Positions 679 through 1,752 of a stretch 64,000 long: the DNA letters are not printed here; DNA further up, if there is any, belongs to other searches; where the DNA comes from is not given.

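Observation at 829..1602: Free-standing GIY-YIG homing endonuclease next to thymidylate synthase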

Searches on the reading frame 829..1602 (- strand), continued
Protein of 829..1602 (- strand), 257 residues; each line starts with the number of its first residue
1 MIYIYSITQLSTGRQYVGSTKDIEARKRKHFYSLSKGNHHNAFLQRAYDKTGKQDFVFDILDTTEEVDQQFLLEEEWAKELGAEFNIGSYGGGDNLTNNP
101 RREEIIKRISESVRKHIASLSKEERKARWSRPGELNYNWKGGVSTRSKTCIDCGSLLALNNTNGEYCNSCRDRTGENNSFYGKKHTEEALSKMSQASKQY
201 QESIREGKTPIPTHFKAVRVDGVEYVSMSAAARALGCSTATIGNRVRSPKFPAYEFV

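Call 38: find_homologous_proteins(query=window:829-1602:-, max_evalue=1e-10)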
Query window:829-1602:- (257 aa): 48 proteins with E <= 1e-10 among 770 candidates.
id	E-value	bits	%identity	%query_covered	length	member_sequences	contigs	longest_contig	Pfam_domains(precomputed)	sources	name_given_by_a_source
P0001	2.1e-167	573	98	100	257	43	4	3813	PF07460.17,PF01541.31,PF20987.4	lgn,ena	-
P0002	4.6e-100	352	96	64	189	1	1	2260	PF01541.31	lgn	-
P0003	6.0e-98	345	60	96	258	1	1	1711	PF07460.17,PF01541.31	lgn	-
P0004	5.7e-96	339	60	100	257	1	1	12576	PF07460.17,PF01541.31,PF20987.4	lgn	-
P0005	1.1e-56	210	44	96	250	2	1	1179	PF07460.17,PF01541.31,PF20987.4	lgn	-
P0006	1.1e-56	210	46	99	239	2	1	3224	PF22635.2,PF01541.31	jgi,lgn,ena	-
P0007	1.6e-56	210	44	100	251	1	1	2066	PF07460.17,PF22635.2,PF01541.31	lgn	-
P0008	8.1e-54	201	42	96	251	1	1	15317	PF07460.17,PF22635.2,PF01541.31,PF20987.4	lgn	-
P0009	5.0e-53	198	40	98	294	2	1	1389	PF07460.17,PF22635.2,PF01541.31,PF07453.20,PF20987.4,PF22083.3,PF13556.13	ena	-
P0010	4.6e-52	195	42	95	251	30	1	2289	PF01541.31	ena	-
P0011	3.1e-48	183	40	97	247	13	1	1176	PF07460.17,PF01541.31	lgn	-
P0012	1.2e-47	181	43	95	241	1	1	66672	PF07460.17,PF22635.2,PF01541.31,PF20987.4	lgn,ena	-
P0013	9.3e-47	178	40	97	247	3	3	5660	PF07460.17,PF01541.31,PF20987.4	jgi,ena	-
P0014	1.6e-46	177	42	82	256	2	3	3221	PF07460.17,PF22635.2,PF01541.31,PF20987.4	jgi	-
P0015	1.9e-46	177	43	96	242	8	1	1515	PF07460.17,PF22635.2,PF01541.31,PF20987.4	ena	-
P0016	4.4e-46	176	41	100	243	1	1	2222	PF07460.17,PF22635.2,PF01541.31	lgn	-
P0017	6.3e-46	175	39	95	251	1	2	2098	PF07460.17,PF01541.31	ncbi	-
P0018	9.0e-45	171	43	100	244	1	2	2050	PF07460.17,PF22635.2,PF01541.31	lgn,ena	-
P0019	3.2e-44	169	40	96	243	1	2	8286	PF22635.2,PF01541.31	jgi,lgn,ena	-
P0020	3.3e-44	169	41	95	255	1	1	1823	PF07460.17,PF01541.31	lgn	-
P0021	3.4e-43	166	39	96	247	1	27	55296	PF07460.17,PF22635.2,PF01541.31,PF20987.4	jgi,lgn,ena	jgi:group I intron endonuclease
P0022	3.8e-43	166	46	78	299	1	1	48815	PF07460.17,PF22635.2,PF01541.31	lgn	-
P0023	5.2e-43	166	43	96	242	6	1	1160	PF07460.17,PF01541.31,PF20987.4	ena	-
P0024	6.3e-43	165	40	97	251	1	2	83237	PF07460.17,PF22635.2,PF01541.31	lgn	-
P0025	1.6e-42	164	38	99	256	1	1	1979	PF01381.29,PF01541.31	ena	-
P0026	5.1e-42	162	39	100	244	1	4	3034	PF07460.17,PF22635.2,PF01541.31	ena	-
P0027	4.9e-41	159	38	100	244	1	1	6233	PF07460.17,PF22635.2,PF01541.31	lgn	-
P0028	7.4e-40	155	38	100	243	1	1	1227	PF07460.17,PF01541.31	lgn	-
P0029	6.1e-39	152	37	100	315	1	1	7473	PF22635.2,PF01541.31,PF20987.4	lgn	-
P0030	9.1e-39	152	38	93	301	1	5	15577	PF01541.31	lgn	-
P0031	1.5e-37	148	36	96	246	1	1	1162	PF07460.17,PF22635.2,PF01541.31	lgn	-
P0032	1.9e-37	147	39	76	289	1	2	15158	PF07460.17,PF01541.31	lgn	-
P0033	3.7e-37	146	37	99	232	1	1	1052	PF22635.2,PF01541.31,PF20987.4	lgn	-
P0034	3.8e-36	143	42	70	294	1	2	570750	PF07460.17,PF01541.31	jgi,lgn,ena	-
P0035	9.9e-36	142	35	96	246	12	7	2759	PF07460.17,PF22635.2,PF01541.31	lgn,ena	-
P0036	2.2e-35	141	36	96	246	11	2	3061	PF07460.17,PF22635.2,PF01541.31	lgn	-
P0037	1.4e-34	138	36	96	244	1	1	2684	PF01541.31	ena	-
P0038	4.5e-34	136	38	100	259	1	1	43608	PF07460.17,PF01541.31,PF20987.4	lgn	-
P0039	1.1e-33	135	34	99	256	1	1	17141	PF07460.17,PF22635.2,PF01541.31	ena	-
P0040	5.8e-31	126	35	96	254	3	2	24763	PF07460.17,PF01541.31,PF20987.4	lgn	-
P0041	4.3e-30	123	42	67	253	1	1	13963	PF07460.17,PF22635.2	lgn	-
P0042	6.6e-30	123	34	99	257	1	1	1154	PF07460.17,PF01541.31,PF20987.4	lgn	-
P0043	1.6e-27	115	33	100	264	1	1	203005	PF07460.17,PF01541.31,PF20987.4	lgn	-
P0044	2.9e-26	111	32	99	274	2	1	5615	PF07460.17,PF01541.31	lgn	-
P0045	4.8e-25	107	31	99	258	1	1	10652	PF07460.17,PF01541.31,PF20987.4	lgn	-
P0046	2.4e-24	104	33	98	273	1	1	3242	PF07460.17,PF01541.31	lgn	-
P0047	6.9e-21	93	28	99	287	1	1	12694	PF07460.17,PF01541.31,PF20987.4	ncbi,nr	ncbi:MAG: hypothetical protein E6R03_04585 [Hyphomicrobiaceae bacterium]|nr:MAG: hypothetical protei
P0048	1.5e-13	69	35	63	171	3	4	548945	PF07460.17,PF20987.4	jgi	-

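Call 39: find_encoding_contigs(protein=P0004, flank=5000, max_places=2)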
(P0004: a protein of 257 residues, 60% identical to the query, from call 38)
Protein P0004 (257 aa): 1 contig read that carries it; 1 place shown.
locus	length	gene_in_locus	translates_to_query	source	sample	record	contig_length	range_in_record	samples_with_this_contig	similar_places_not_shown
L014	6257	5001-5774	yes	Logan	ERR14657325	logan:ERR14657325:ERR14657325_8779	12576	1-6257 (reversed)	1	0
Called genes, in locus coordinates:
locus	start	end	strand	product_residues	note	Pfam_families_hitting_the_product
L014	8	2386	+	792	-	PF03477:ATP-cone, PF00317:Ribonuc_red_lgN, PF02867:Ribonuc_red_lgC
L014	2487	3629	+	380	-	PF00268:Ribonuc_red_sm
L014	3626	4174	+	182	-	-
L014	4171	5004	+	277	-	PF00303:Thymidylat_synt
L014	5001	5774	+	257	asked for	PF01541:GIY-YIG, PF07460:NUMOD3 (weak), PF20987:I-TevI_DNA-bd (weak)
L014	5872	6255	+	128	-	?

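Call 40: find_encoding_contigs(protein=P0008, flank=4000, max_places=2)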
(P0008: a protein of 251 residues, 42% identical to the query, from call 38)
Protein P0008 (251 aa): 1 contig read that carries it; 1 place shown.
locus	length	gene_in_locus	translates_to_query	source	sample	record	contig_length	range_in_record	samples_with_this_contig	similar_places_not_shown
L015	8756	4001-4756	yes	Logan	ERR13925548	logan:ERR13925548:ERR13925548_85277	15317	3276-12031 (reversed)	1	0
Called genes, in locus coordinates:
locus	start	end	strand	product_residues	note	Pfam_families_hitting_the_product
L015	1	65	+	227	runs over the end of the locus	PF07463:NUMOD4, PF13392:HNH_3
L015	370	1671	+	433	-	PF02867:Ribonuc_red_lgC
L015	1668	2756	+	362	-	PF00268:Ribonuc_red_sm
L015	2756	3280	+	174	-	-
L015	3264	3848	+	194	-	PF00303:Thymidylat_synt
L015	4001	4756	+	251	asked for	PF01541:GIY-YIG, PF22635:I-TevI_ZnF (faint), PF07460:NUMOD3, PF20987:I-TevI_DNA-bd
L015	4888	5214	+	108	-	PF00303:Thymidylat_synt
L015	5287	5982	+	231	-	-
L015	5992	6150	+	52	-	-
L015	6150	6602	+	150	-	PF00075:RNase_H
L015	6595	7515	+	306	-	PF00149:Metallophos (faint), PF12850:Metallophos_2 (faint)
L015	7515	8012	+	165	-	PF05869:Dam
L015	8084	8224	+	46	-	-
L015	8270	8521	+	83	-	PF00462:Glutaredoxin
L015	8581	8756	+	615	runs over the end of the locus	PF13597:NRDD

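Call 41: find_encoding_contigs(protein=P0012, flank=4000, max_places=2)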
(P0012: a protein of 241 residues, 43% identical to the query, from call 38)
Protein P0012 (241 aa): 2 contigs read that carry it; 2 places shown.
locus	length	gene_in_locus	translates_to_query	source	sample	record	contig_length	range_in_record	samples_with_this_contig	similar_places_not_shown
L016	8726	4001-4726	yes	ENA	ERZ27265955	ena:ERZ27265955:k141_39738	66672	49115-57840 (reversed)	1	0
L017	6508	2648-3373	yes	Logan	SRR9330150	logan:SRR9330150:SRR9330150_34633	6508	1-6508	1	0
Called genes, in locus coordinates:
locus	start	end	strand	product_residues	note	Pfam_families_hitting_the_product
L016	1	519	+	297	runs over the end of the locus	-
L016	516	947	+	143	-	-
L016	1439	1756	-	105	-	PF26822:Phage_T5_A2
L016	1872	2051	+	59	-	-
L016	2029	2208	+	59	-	-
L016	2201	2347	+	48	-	-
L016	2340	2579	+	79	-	-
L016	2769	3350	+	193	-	PF16473:Rv2179c-like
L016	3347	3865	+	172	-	PF00303:Thymidylat_synt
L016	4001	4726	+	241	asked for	PF01541:GIY-YIG (weak), PF22635:I-TevI_ZnF, PF07460:NUMOD3, PF20987:I-TevI_DNA-bd (weak)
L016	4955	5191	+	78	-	PF00303:Thymidylat_synt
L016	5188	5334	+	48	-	-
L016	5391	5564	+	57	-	-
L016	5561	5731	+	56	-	-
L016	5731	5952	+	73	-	-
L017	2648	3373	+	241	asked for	PF01541:GIY-YIG (weak), PF22635:I-TevI_ZnF, PF07460:NUMOD3, PF20987:I-TevI_DNA-bd (weak)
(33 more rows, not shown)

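Call 42: find_encoding_contigs(protein=P0024, flank=4000, max_places=2)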
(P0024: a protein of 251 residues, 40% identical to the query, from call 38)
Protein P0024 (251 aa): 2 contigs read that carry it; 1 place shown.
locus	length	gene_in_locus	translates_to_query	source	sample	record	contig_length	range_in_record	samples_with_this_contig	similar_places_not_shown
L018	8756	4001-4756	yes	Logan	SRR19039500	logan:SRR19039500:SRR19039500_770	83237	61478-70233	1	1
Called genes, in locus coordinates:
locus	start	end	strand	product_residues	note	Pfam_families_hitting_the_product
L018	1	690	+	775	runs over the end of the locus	PF00317:Ribonuc_red_lgN, PF02867:Ribonuc_red_lgC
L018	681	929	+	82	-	-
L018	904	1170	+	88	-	-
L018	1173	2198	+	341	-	PF00268:Ribonuc_red_sm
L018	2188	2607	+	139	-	-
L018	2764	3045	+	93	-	-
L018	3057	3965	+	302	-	PF00303:Thymidylat_synt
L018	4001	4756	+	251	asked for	PF01541:GIY-YIG, PF22635:I-TevI_ZnF (weak), PF07460:NUMOD3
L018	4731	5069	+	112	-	-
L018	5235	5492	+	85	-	-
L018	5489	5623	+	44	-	-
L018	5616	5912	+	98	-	-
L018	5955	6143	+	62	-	-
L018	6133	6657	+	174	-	PF00186:DHFR_1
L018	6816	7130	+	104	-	-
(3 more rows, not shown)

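Call 55: find_encoding_contigs(protein=P0021, flank=2500, max_places=1)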
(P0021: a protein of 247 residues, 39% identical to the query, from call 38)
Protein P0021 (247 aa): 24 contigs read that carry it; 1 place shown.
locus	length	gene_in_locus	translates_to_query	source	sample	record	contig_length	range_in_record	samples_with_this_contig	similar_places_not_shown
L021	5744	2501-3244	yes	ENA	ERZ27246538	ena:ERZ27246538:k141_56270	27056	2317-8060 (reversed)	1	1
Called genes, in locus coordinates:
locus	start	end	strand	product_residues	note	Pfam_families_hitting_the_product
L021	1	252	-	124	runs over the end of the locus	-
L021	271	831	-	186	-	-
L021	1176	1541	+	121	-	PF22887:DUF7022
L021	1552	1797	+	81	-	-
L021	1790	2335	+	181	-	PF00303:Thymidylat_synt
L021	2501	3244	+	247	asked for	PF01541:GIY-YIG, PF22635:I-TevI_ZnF, PF07460:NUMOD3 (weak), PF20987:I-TevI_DNA-bd (weak)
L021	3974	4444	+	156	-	PF00186:DHFR_1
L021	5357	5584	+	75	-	-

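Call 56: find_encoding_contigs(protein=P0022, flank=2500, max_places=1)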
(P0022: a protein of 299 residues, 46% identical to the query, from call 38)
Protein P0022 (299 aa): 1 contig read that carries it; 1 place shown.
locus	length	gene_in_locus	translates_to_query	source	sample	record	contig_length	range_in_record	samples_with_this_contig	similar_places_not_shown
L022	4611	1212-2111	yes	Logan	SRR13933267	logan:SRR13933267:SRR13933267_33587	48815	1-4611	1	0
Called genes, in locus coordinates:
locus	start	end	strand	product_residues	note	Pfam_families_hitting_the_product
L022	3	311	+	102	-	?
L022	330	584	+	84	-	-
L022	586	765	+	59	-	-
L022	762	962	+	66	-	-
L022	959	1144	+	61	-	-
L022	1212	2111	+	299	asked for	PF01541:GIY-YIG, PF22635:I-TevI_ZnF (weak), PF07460:NUMOD3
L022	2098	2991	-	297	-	PF00303:Thymidylat_synt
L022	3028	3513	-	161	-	PF00186:DHFR_1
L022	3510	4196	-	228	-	PF07460:NUMOD3 (faint)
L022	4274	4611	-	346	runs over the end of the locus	-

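Call 57: find_encoding_contigs(protein=P0038, flank=2500, max_places=1)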
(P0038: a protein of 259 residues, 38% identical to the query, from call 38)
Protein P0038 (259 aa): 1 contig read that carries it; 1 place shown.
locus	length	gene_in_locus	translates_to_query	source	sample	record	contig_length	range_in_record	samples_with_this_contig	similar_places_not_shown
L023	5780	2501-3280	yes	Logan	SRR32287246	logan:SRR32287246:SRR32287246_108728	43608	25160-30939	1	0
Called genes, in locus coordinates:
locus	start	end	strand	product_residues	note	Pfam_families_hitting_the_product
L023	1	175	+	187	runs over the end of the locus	PF00268:Ribonuc_red_sm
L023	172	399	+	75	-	-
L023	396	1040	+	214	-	PF00293:NUDIX (weak)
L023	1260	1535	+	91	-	PF00216:Bac_DNA_binding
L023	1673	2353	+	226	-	PF00303:Thymidylat_synt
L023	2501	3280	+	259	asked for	PF01541:GIY-YIG, PF07460:NUMOD3, PF20987:I-TevI_DNA-bd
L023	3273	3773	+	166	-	PF00303:Thymidylat_synt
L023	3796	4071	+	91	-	-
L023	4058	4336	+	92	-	-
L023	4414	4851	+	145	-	-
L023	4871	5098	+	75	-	-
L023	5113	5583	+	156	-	-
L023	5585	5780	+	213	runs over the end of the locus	PF13521:AAA_28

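Call 58: find_encoding_contigs(protein=P0006, flank=2500, max_places=1)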
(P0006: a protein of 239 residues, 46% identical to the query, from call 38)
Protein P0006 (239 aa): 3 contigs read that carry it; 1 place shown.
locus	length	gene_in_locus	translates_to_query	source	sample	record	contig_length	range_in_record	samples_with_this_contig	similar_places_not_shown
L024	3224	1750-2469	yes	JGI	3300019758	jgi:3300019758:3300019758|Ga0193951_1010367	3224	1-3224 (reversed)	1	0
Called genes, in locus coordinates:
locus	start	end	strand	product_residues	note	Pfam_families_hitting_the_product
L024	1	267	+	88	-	?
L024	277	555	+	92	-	-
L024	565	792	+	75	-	-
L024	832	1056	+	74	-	-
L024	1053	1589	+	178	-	PF00303:Thymidylat_synt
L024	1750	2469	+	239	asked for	PF01541:GIY-YIG, PF22635:I-TevI_ZnF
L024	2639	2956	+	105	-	PF00303:Thymidylat_synt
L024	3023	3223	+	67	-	?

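Call 59: find_encoding_contigs(protein=P0043, flank=2500, max_places=1)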
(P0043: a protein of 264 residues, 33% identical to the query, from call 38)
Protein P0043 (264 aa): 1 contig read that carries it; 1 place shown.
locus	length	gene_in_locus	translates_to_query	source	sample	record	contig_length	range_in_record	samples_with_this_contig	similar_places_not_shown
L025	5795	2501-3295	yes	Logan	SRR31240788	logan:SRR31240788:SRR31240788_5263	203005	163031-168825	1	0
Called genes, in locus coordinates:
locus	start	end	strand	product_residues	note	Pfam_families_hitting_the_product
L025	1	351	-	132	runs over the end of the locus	PF04965:GPW_gp25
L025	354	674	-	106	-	-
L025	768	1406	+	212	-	PF09904:HTH_43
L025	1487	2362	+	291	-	PF00303:Thymidylat_synt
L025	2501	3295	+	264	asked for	PF01541:GIY-YIG (weak), PF07460:NUMOD3 (faint), PF20987:I-TevI_DNA-bd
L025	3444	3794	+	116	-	PF00303:Thymidylat_synt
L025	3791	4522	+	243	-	-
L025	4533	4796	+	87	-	-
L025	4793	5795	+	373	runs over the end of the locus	-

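Call 64: find_encoding_contigs(protein=P0003, flank=2000, max_places=1)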
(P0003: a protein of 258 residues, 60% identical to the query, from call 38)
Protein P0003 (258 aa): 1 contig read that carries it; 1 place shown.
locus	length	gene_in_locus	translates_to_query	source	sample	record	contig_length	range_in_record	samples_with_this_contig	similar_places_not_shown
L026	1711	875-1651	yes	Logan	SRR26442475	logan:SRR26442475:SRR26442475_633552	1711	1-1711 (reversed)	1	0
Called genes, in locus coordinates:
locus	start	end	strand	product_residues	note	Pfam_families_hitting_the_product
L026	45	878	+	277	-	PF00303:Thymidylat_synt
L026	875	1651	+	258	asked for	PF01541:GIY-YIG, PF07460:NUMOD3 (weak)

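Call 80: search_protein_families(library=phrogs, proteins=[window:829-1602:-], max_evalue=0.001)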
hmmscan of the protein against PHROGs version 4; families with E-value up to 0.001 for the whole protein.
window:829-1602:- (257 aa): 5 families
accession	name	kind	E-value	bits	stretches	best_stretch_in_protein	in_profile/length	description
phrog_314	-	DNA, RNA and nucleotide metabolism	1.5e-34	120.9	1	1-248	178-376/574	homing endonuclease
phrog_7168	-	DNA, RNA and nucleotide metabolism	8e-16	59.3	1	1-149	1-152/284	homing endonuclease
phrog_5123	-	DNA, RNA and nucleotide metabolism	4.1e-12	47.3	1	1-79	1-77/152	homing endonuclease with GIY-YIG motif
phrog_19446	-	DNA, RNA and nucleotide metabolism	2.2e-07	31.7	1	1-77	1-75/254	homing endonuclease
phrog_13862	-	DNA, RNA and nucleotide metabolism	0.00078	20.5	0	4-61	30-83/112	endonuclease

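Call 81: search_protein_families(library=ncbifam, proteins=[window:829-1602:-], max_evalue=0.001)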
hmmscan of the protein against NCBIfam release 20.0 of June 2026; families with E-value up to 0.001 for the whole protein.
window:829-1602:- (257 aa): 1 family
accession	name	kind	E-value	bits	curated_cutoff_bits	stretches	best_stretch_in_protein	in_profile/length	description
TIGR01453.1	grpIintron_endo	subfamily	8.3e-29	101.2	56.05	1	4-251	4-207/215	group I intron endonuclease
